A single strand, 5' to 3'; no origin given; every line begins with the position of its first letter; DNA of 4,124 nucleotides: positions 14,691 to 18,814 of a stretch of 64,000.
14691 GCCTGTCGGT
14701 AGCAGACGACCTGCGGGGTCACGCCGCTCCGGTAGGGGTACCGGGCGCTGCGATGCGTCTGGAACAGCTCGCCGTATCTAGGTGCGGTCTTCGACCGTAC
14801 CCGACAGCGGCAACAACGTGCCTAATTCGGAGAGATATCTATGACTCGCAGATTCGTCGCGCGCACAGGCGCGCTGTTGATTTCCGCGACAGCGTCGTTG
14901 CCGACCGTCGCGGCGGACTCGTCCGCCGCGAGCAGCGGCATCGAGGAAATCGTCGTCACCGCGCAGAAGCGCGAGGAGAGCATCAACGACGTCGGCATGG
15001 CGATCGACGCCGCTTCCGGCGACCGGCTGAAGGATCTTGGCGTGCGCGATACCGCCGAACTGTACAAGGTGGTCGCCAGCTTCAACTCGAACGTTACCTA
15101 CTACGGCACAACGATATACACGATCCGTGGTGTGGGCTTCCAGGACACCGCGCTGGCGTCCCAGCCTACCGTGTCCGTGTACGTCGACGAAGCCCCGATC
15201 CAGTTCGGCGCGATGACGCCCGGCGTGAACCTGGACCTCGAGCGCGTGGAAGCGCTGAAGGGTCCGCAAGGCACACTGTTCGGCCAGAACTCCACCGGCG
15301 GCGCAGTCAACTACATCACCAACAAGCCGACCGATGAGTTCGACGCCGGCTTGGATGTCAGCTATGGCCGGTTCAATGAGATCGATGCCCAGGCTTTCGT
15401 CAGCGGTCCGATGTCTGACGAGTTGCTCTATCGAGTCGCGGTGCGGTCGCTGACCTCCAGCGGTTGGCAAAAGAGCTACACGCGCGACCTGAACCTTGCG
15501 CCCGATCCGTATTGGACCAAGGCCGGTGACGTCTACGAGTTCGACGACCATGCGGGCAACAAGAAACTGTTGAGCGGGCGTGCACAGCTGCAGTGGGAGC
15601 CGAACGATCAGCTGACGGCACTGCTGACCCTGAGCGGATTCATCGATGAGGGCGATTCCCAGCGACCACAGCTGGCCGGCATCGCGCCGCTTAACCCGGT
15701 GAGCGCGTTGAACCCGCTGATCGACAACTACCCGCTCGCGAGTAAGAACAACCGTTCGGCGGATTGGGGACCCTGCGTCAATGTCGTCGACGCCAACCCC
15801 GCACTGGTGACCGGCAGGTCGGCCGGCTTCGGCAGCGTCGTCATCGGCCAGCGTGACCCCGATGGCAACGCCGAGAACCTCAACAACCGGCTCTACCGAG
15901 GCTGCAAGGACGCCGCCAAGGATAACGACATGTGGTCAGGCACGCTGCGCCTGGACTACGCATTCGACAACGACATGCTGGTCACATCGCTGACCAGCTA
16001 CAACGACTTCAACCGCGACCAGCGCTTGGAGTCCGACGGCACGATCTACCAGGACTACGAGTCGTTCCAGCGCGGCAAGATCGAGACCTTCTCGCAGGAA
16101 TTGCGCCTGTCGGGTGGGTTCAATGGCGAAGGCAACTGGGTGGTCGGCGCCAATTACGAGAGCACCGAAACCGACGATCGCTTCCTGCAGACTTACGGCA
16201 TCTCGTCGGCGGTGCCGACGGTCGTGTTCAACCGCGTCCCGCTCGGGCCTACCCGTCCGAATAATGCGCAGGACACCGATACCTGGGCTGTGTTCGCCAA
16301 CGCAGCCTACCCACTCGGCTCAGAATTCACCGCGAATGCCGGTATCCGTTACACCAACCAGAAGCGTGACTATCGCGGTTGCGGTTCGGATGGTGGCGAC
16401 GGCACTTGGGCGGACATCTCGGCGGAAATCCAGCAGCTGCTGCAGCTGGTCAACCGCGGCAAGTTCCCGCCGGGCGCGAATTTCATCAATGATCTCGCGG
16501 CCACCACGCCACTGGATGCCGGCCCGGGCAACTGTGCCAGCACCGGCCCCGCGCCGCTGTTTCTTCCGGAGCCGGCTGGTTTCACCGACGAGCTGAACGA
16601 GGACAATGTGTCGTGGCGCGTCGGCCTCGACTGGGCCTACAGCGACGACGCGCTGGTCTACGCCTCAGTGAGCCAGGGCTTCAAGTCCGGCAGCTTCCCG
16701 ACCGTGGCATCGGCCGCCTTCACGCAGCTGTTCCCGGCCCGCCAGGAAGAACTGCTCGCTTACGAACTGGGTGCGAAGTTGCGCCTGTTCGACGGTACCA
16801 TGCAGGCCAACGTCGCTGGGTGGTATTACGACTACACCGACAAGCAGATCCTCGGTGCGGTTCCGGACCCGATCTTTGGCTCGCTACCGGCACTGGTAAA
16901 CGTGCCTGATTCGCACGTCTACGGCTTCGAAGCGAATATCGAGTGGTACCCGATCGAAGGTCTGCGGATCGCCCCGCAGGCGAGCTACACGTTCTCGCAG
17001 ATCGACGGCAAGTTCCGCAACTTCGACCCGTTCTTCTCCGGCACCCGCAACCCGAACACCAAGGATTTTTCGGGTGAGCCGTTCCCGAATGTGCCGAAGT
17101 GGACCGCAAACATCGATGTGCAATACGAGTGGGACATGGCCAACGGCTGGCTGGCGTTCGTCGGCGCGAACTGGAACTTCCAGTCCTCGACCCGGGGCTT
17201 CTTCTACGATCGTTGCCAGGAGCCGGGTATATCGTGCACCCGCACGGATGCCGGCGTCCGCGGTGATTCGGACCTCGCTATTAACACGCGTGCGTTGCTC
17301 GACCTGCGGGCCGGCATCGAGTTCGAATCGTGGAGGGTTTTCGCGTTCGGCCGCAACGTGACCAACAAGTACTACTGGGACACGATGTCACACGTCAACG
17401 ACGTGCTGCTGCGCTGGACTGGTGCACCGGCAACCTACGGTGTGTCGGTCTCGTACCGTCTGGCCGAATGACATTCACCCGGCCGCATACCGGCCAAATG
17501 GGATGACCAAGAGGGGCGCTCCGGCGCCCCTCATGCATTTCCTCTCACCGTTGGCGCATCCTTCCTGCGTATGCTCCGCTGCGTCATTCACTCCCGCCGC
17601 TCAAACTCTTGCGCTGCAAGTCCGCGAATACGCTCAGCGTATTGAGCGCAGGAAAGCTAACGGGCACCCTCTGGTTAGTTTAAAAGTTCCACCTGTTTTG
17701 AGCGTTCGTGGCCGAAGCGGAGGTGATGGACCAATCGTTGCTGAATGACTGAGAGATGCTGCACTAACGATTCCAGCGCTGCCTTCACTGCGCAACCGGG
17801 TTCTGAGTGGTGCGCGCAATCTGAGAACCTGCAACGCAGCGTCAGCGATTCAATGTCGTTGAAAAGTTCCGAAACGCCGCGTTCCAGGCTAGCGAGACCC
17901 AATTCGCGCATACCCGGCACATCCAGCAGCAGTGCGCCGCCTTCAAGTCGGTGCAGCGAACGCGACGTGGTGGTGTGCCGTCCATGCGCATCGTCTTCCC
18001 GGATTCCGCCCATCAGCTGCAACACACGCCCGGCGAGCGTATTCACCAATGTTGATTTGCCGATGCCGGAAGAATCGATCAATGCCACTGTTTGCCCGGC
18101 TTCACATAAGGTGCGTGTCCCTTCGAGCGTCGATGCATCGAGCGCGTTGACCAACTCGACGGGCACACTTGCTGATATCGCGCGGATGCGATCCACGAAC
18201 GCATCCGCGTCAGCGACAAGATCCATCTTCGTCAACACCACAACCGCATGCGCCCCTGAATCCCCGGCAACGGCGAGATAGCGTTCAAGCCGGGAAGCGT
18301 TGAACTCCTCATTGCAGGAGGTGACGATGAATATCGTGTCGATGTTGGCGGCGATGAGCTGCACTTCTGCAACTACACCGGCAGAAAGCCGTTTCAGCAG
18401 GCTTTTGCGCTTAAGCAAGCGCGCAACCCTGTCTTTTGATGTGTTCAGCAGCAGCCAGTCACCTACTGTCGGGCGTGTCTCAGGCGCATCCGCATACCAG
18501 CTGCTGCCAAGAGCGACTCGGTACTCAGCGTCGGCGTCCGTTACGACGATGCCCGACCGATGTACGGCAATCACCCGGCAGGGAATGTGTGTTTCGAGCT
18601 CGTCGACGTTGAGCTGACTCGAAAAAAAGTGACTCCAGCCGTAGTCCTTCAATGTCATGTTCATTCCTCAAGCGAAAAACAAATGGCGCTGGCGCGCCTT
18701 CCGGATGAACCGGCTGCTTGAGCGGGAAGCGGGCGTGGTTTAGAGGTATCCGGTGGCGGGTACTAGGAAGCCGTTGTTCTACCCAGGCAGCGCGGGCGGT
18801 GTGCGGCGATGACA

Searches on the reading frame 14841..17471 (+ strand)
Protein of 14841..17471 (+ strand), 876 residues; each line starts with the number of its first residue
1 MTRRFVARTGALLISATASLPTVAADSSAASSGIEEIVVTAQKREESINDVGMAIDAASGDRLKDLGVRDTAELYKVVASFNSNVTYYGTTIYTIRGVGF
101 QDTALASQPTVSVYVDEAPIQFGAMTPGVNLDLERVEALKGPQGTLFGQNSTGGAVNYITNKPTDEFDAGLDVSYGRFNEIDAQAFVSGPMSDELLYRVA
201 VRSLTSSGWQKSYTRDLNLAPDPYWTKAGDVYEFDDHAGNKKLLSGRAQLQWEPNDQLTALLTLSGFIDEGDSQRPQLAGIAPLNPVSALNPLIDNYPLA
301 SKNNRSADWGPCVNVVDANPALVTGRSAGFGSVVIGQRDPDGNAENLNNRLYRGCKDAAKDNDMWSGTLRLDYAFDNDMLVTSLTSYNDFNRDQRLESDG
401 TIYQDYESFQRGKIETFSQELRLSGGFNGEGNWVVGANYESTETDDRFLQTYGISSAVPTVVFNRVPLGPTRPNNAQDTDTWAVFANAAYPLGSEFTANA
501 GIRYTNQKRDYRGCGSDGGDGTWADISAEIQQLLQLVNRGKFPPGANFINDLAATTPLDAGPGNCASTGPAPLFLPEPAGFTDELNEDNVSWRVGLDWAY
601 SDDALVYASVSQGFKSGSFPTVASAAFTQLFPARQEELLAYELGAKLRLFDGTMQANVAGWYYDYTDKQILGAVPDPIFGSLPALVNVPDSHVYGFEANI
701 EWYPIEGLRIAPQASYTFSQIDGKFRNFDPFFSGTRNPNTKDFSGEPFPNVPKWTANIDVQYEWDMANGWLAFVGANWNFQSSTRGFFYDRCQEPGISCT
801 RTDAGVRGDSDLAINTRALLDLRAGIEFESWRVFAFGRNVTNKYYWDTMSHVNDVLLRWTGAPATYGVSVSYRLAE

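Call 56: search_protein_families(library=pfam, proteins=[window:14841-17471:+], max_evalue=0.0001)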
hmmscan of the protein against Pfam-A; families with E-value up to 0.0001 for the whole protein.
window:14841-17471:+ (876 aa): 2 families
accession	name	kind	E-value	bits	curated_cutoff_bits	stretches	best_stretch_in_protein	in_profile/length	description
PF00593.30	TonB_dep_Rec_b-barrel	-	6.3e-39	135.5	27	1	336-840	38-436/436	TonB dependent receptor-like, beta-barrel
PF07715.20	Plug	-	5.7e-10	40.1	23.9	1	49-155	3-107/107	TonB-dependent Receptor Plug Domain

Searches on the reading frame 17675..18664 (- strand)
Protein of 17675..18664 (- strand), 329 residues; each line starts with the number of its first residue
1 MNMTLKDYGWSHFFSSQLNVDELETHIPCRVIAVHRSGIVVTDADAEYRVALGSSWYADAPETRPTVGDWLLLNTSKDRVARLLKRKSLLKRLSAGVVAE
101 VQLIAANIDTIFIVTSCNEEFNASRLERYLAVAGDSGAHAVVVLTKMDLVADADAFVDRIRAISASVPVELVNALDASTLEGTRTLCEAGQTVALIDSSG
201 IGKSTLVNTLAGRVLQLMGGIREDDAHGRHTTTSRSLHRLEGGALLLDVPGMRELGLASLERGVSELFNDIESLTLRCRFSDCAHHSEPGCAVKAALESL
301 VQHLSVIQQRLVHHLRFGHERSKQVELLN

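Call 55: search_protein_families(library=pfam, proteins=[window:17675-18664:-], max_evalue=0.0001)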
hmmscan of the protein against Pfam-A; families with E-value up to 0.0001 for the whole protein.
window:17675-18664:- (329 aa): 2 families
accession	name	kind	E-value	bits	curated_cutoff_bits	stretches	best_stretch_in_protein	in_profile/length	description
PF03193.22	RsgA_GTPase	-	4.5e-41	141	30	1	84-257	2-173/174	RsgA GTPase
PF00005.33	ABC_tran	-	2e-05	25.6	25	1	187-230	8-51/137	ABC transporter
